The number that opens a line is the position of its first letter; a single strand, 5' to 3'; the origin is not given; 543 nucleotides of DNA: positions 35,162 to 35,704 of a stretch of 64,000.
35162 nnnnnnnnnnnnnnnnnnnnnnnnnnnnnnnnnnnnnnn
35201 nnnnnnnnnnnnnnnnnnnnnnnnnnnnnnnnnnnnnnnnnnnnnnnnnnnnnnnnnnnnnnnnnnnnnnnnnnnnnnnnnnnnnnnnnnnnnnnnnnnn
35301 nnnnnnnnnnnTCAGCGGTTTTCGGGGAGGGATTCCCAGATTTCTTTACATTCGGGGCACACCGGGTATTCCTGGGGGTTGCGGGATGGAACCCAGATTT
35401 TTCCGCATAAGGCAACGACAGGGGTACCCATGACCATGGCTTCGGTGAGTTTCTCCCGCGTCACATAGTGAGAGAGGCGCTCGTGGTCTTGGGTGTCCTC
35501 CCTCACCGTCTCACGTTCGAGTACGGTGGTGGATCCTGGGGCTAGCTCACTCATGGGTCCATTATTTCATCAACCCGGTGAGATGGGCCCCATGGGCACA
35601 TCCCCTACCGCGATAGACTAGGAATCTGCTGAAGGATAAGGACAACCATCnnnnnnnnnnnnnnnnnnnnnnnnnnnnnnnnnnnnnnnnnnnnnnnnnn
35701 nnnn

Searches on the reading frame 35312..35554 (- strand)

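Call 82: search_protein_families(library=pfam, proteins=[window:35312-35554:-], max_evalue=0.001)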
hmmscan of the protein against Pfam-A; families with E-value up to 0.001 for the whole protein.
window:35312-35554:- (80 aa): 1 family
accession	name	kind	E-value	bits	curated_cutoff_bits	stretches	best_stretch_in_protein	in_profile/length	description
PF11238.13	DUF3039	-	2.1e-30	104.7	22.7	1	22-76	2-56/56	Protein of unknown function (DUF3039)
